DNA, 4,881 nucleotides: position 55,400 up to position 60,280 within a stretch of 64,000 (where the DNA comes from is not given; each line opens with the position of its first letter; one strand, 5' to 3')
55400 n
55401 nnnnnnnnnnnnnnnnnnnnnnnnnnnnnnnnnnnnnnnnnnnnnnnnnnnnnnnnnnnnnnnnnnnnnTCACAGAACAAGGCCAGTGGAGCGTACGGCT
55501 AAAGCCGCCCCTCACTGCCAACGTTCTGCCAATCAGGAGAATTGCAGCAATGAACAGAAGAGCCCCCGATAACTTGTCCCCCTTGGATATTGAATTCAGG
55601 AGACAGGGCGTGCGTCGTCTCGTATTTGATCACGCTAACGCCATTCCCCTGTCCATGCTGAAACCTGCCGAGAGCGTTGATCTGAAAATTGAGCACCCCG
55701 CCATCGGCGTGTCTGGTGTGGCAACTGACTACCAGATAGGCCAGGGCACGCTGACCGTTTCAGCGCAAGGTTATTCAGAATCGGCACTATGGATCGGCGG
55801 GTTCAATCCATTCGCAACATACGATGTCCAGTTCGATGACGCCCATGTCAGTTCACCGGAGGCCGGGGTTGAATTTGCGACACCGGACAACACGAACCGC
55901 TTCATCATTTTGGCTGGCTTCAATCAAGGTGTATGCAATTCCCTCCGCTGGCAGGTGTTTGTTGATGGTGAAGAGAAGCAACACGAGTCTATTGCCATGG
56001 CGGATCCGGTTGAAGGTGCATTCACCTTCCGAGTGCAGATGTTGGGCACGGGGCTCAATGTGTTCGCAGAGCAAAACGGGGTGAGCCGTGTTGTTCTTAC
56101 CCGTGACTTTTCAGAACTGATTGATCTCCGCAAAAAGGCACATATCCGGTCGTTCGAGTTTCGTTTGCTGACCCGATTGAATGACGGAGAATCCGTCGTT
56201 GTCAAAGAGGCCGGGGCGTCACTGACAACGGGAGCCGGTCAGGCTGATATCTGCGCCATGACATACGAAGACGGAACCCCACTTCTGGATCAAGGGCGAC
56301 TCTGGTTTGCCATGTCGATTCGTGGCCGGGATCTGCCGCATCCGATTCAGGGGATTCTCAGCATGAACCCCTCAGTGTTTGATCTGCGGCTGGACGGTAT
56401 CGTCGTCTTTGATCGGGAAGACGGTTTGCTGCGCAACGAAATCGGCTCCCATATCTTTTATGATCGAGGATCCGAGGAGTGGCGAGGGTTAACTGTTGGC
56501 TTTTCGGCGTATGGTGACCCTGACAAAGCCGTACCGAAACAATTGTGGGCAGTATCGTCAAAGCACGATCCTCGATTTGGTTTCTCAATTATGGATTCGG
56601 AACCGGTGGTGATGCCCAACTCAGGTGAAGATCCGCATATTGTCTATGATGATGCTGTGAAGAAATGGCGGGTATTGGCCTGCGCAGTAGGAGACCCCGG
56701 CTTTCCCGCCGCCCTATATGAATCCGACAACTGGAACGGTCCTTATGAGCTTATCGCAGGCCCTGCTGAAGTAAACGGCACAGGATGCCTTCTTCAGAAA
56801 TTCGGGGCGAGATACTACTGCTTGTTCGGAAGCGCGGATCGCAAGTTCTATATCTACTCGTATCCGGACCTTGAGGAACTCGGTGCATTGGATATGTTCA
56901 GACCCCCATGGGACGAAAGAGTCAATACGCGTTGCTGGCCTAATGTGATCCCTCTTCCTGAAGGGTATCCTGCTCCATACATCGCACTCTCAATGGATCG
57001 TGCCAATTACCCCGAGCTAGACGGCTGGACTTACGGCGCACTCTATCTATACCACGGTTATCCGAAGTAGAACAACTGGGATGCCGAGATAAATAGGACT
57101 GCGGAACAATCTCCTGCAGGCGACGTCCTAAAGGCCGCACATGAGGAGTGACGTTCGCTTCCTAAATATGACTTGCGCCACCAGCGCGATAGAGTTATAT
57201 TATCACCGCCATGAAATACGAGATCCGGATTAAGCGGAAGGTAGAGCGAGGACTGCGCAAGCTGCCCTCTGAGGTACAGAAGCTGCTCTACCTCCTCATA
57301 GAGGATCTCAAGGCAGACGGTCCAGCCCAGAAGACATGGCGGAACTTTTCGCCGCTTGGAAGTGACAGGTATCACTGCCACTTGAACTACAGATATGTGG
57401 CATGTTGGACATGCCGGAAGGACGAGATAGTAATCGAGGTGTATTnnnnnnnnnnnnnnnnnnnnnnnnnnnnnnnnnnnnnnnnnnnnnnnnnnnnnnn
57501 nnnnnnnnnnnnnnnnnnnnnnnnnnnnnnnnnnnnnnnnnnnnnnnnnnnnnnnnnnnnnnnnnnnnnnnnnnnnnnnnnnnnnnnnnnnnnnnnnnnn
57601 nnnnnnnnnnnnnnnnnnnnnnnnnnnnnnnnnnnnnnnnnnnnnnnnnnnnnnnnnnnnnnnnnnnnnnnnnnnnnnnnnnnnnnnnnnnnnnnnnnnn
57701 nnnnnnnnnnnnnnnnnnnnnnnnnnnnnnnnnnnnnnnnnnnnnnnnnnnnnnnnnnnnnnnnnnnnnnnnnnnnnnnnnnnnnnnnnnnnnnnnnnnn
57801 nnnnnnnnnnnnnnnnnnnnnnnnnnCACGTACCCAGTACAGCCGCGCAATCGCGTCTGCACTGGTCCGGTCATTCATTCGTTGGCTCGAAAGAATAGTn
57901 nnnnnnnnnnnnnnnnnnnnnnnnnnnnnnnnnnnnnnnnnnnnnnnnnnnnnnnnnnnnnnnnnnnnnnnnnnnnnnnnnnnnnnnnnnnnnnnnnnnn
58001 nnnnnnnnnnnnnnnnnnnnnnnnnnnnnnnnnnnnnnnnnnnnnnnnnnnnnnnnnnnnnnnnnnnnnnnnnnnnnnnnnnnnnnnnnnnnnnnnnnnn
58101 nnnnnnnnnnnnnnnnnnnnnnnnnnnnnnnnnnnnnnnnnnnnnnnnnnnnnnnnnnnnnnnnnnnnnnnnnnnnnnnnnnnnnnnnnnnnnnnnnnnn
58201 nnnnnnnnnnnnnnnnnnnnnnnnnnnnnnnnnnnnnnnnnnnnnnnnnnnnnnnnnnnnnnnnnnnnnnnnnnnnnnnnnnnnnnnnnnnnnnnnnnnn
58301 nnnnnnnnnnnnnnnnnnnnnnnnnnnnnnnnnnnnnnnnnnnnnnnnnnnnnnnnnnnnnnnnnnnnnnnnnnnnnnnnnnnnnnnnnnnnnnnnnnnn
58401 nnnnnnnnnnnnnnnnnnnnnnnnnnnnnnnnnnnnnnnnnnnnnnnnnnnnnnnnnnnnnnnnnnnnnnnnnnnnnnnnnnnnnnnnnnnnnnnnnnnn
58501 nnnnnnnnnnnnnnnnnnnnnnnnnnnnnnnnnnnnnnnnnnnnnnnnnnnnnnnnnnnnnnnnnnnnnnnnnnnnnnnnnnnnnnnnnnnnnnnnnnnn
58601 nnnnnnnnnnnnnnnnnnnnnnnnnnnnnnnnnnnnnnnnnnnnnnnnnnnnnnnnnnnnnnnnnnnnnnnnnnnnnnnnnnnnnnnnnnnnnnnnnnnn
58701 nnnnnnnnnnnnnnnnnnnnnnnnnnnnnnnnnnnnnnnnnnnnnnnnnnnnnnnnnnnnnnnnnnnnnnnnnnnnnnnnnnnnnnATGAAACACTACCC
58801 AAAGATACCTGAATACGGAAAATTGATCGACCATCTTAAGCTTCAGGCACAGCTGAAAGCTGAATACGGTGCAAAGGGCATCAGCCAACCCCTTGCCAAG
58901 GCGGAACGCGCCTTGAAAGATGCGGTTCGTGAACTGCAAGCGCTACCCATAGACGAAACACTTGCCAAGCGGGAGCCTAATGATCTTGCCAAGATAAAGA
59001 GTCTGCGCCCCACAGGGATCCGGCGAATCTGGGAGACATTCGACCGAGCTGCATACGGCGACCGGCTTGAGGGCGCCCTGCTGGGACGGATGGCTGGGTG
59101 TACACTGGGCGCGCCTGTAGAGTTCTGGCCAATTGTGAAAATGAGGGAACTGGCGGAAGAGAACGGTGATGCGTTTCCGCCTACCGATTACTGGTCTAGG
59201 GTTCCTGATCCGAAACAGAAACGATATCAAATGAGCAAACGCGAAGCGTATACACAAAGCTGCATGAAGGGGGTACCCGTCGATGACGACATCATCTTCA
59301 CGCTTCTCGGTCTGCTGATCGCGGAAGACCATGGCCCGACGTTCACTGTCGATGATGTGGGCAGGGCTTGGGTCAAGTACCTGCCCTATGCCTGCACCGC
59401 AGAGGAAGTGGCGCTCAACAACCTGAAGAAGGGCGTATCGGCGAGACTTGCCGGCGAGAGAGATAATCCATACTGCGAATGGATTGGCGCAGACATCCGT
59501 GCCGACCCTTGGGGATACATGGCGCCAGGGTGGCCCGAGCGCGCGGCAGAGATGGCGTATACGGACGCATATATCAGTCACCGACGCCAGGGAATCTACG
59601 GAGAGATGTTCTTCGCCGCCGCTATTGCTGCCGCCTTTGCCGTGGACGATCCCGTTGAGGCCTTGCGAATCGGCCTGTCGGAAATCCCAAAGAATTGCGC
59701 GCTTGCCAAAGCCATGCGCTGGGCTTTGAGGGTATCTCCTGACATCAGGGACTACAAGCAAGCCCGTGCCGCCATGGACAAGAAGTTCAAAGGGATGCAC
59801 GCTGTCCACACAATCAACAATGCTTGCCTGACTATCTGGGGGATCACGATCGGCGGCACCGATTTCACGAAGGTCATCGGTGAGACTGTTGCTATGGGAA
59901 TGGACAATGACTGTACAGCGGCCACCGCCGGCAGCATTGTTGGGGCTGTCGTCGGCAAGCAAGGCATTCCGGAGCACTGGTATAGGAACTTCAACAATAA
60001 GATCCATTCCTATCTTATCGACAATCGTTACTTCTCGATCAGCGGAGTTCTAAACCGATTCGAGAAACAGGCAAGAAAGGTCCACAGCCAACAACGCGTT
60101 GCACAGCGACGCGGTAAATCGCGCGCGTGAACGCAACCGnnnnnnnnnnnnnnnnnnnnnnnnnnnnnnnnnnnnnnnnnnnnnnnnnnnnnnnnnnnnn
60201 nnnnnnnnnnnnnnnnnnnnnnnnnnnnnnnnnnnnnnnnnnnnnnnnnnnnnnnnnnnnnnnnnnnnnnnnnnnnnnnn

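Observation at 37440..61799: Cassette cargo enriched for sulfatases (2 intact, 3 fragments) and glycoside-hydrolase-like proteins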

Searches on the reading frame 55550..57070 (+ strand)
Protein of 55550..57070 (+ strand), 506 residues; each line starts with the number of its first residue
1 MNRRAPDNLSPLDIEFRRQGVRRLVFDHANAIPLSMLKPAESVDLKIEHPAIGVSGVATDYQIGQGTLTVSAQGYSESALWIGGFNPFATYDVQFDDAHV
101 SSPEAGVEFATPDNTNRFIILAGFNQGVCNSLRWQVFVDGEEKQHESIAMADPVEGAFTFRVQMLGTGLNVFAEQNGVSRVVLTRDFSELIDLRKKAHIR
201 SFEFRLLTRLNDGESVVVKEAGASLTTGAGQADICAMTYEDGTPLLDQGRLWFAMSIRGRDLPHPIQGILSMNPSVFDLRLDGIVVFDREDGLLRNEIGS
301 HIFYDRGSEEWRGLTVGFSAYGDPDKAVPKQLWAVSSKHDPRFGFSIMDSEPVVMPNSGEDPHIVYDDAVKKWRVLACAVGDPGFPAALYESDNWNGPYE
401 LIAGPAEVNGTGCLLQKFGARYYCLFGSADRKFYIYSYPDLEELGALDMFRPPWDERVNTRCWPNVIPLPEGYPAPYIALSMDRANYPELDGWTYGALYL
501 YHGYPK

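Call 5: search_protein_families(library=pfam, proteins=[window:55550-57070:+], max_evalue=0.01)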
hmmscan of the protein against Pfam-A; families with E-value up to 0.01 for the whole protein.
window:55550-57070:+ (506 aa): 0 families

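Call 24: search_solved_structures(query=window:55550-57067:+, max_evalue=1)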
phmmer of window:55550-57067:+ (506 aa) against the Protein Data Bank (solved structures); distinct sequences matched with E-value up to 1: 6.
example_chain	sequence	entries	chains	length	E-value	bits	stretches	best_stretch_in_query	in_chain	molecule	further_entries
3ow2_A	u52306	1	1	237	0.077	14.9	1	90-188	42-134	50S ribosomal protein L2P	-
1ffk_A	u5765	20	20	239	0.078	14.9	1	90-188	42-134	RIBOSOMAL PROTEIN L2 | 50S ribosomal protein L2P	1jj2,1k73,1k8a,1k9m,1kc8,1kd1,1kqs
7x7t_H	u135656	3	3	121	0.15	13.9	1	52-99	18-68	X10 heavy chain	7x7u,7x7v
3g4s_A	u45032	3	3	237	0.49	12.2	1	90-188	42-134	50S ribosomal protein L2P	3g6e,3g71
2otl_A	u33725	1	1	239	0.5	12.2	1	90-188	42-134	50S ribosomal protein L2P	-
1s72_A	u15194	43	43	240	0.51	12.2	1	90-188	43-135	50S ribosomal protein L2P | 50S ribosomal protein L2 | RPL2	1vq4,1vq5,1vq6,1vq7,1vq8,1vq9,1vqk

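Call 45: find_homologous_proteins(query=window:55550-57067:+)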
Query window:55550-57067:+ (506 aa): 876 proteins with E <= 0.001 among 8000 candidates; the best 120 are listed.
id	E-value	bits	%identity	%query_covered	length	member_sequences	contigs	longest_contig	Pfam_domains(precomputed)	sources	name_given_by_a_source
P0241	0.0e+0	1165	100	98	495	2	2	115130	-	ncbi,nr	ncbi:MAG: hypothetical protein QGH42_02090 [Kiritimatiellia bacterium]|nr:hypothetical protein [Kiri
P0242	0.0e+0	1021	84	100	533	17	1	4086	-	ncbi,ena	-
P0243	0.0e+0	1009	84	100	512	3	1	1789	-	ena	-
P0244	6.1e-291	984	83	100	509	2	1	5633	-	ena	-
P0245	1.4e-288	976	81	100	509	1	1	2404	-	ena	-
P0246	2.4e-288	975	81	100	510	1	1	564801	-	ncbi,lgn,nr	ncbi:MAG: hypothetical protein HPY85_12135 [Anaerolineae bacterium]|nr:hypothetical protein [Anaerol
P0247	2.7e-276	935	77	99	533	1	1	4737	-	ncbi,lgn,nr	ncbi:MAG: hypothetical protein JXM70_30430 [Pirellulales bacterium]|nr:hypothetical protein [Pirellu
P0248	2.6e-268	909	76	100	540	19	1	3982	-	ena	-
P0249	1.8e-263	893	74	98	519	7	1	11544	-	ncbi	-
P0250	2.6e-263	893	73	100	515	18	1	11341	-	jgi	jgi:hypothetical protein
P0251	1.8e-260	883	74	98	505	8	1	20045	-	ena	-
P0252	1.6e-259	880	73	97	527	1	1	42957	-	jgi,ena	-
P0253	4.1e-255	866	71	99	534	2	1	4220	-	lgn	-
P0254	7.2e-254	861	70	100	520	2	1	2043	-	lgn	-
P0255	4.1e-246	836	70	98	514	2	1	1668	-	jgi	-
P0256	7.0e-246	835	70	99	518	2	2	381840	-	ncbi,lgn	ncbi:MAG: hypothetical protein AB3N63_17715 [Puniceicoccaceae bacterium]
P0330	1.4e-155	537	49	99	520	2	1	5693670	-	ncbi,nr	ncbi:hypothetical protein KZP23_21075 [Echinicola marina]|nr:hypothetical protein KZP23_21075 [Echin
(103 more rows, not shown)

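Call 55: predict_structure(alignment_id=A3)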
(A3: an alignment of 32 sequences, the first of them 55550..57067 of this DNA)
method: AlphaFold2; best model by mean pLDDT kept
length: 506 residues; sequences in the alignment: 32
mean_pLDDT: 90.9   pTM: 0.90
mean pLDDT of the five models: 90.9, 89.5, 89.0, 88.9, 85.8
residues with pLDDT >= 90: 363; 70-90: 124; 50-70: 14; < 50: 5
segments of 3 or more residues with pLDDT < 50: 1-5
pLDDT, mean of each block of 10 residues (from residue 1): 57 95 86 96 95 96 96 96 96 90 94 96 94 97 96 94 92 89 90 92 98 96 92 90 92 88 87 90 94 88 97 89 75 96 95 91 96 96 91 98 94 92 92 94 95 77 84 91 74 76 94
secondary structure, 60 per line:
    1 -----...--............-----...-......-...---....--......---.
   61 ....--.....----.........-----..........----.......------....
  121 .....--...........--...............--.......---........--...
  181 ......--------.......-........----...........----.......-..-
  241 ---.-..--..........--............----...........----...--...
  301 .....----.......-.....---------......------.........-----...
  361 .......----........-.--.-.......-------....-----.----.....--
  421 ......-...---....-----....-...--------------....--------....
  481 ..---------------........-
elements in order: E14-22 E32-37 H45-48 E51-56 E60-64 E67-71 E76-84 E90-99 E104-110 E117-125 E128-138 E141-155 E158-164 E168-175 E178-186 H196-201 E203-210 E215-225 E230-236 E250-259 E262-273 E278-288 E293-295 E298-305 E310-316 H318-322 E332-337 E344-352 E358-367 E372-379 E386-392 E400-403 E414-418 E421-426 E434-437 E443-446 E448-450 E465-468 E477-482 E498-505

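Call 57: fold_search(model_id=the predicted structure, library=pdb)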
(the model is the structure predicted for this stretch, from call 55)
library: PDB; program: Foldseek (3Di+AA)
matches with E <= 10: 1557; with E <= 0.001: 214
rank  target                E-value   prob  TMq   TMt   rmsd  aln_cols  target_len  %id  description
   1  4yz3_A                6.8e-08  1.00  0.21  0.18  16.7       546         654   10  Crystal Structure of Streptococcus pneumoniae NanC, in complex with Oseltamivir. (released 2016-04-20)
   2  4yz4_A                1.1e-07  1.00  0.22  0.19  16.2       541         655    9  Crystal Structure of Streptococcus pneumoniae NanC, in complex with N-Acetylneuraminic acid. (released 2015-09-23)
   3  4yz2_A                2.5e-07  1.00  0.22  0.19  16.5       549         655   10  Crystal Structure of Streptococcus pneumoniae NanC, in complex with 2-deoxy-2,3-didehydro-N-acetylneuraminic acid. (released 2015-09-23)
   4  2ydp_B                1.7e-06  1.00  0.33  0.43  14.1       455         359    8  Structure of the E242A mutant of the alpha-l-arabinofuranosidase arb93a from fusarium graminearum in complex with an i (released 2011-07-13)
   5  4u6b_C                2.9e-06  1.00  0.38  0.53   4.9       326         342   10  Zg3597, a family 117 glycoside hydrolase, produced by the marine bacterium Zobellia galactanivorans (released 2015-02-11)
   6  2ydt                  7.8e-06  1.00  0.34  0.44  15.7       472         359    8  STRUCTURE OF THE ALPHA-L-ARABINOFURANOSIDASE ARB93A from FUSARIUM Graminearum in complexe with an iminosugar inhibitor (released 2011-07-13)
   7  6myv_C                9.5e-06  1.00  0.32  0.31  15.9       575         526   10  Sialidase26 co-crystallized with DANA-Gc (released 2019-10-02)
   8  2w5o_A                1.1e-05  1.00  0.34  0.44  14.0       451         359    9  Complex structure of the GH93 alpha-L-arabinofuranosidase of Fusarium graminearum with arabinobiose (released 2009-03-03)
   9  4fj6_B                1.1e-05  1.00  0.33  0.32  16.1       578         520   10  Crystal structure of a glycoside hydrolase family 33, candidate sialidase (BDI_2946) from Parabacteroides distasonis A (released 2012-07-25)
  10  4fj6_D                1.1e-05  1.00  0.30  0.30  16.3       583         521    9  Crystal structure of a glycoside hydrolase family 33, candidate sialidase (BDI_2946) from Parabacteroides distasonis A (released 2012-07-25)
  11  1mac_A                1.3e-05  1.00  0.27  0.55   5.2       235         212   11  CRYSTAL STRUCTURE AND SITE-DIRECTED MUTAGENESIS OF BACILLUS MACERANS ENDO-1,3-1,4-BETA-GLUCANASE (released 1995-02-27)
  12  2ydp_A                1.3e-05  1.00  0.33  0.43  13.8       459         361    8  Structure of the E242A mutant of the alpha-l-arabinofuranosidase arb93a from fusarium graminearum in complex with an i (released 2011-07-13)
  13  5mt2                  1.5e-05  1.00  0.36  0.49   8.3       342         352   12  Glycoside hydrolase BT_0996 (released 2017-03-22)
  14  4fj6_C                1.5e-05  1.00  0.33  0.33  16.6       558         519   10  Crystal structure of a glycoside hydrolase family 33, candidate sialidase (BDI_2946) from Parabacteroides distasonis A (released 2012-07-25)
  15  4q6k_A                2.0e-05  1.00  0.32  0.32  16.4       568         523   11  Crystal structure of a putative neuraminidase (BACCAC_01090) from Bacteroides caccae ATCC 43185 at 1.90 A resolution ( (released 2014-10-01)
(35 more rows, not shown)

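Call 59: search_protein_families(library=ncbifam, proteins=[window:55583-57070:+], max_evalue=0.00001)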
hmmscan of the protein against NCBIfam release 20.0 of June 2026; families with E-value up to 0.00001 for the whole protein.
window:55583-57070:+ (495 aa): 0 families

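Call 71: find_encoding_contigs(protein=P0330, flank=9000, max_places=1)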
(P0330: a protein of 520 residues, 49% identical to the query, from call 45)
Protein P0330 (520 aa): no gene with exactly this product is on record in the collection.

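Call 73: find_encoding_contigs(protein=P0256, flank=9000, max_places=1)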
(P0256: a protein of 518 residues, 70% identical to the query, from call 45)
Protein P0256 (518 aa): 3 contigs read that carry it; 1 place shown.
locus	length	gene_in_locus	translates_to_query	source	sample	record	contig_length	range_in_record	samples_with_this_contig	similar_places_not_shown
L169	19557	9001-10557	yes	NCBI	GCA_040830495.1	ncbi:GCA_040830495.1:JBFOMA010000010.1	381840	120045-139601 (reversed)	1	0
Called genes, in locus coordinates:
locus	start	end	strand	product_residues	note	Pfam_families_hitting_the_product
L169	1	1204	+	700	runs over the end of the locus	PF00150:Cellulase (weak), PF02449:Glyco_hydro_42, PF08532:Glyco_hydro_42M, PF22369:GLMA_2nd (weak)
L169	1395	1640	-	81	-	-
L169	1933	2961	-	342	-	PF08843:AbiEii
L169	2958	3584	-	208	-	PF19570:DUF6088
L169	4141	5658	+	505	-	PF08903:DUF1846, PF20921:DUF1846_C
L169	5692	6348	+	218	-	PF06439:3keto-disac_hyd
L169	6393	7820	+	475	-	PF00884:Sulfatase, PF01663:Phosphodiest, PF16347:SGSH_C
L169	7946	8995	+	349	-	PF00248:Aldo_ket_red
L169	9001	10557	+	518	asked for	-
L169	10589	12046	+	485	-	PF03976:PPK2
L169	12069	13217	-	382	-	PF00160:Pro_isomerase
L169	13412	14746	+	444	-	PF01120:Alpha_L_fucos, PF14871:GHL6 (weak)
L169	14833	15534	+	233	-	PF01027:Bax1-I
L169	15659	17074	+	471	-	-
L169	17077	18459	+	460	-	-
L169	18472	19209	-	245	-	-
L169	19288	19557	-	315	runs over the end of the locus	-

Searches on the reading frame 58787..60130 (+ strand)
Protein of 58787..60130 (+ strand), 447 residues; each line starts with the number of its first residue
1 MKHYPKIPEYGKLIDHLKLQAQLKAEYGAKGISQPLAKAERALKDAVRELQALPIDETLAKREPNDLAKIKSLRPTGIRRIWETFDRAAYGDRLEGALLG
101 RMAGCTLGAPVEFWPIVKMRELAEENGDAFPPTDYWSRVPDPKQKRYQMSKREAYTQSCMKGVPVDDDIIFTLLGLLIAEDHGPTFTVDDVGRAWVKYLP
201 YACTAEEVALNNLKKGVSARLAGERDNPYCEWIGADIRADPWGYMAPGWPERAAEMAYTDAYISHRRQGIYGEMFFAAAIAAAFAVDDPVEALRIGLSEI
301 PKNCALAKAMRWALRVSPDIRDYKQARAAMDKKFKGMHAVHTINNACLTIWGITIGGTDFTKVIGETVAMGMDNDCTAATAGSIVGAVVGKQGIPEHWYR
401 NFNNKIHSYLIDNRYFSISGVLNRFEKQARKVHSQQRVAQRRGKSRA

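Call 5: search_protein_families(library=pfam, proteins=[window:58787-60130:+], max_evalue=0.01)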
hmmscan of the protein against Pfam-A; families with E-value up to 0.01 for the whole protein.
window:58787-60130:+ (447 aa): 1 family
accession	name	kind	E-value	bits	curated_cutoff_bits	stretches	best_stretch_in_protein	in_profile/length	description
PF03747.19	ADP_ribosyl_GH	-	9.2e-49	167.1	26.2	1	96-397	1-287/287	ADP-ribosylglycohydrolase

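Call 59: search_protein_families(library=ncbifam, proteins=[window:58787-60130:+], max_evalue=0.00001)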
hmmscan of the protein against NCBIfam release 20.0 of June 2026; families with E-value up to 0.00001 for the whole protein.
window:58787-60130:+ (447 aa): 2 families
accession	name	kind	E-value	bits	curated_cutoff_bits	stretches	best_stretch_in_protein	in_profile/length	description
TIGR02662.1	dinitro_DRAG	equivalog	3.3e-08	33.1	337.05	1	351-407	216-272/287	ADP-ribosyl-[dinitrogen reductase] hydrolase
NF041672.1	ADPriboarghdlase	equivalog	1.4e-07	30.6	490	1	340-416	284-356/361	ADP-ribosylarginine hydrolase Tri1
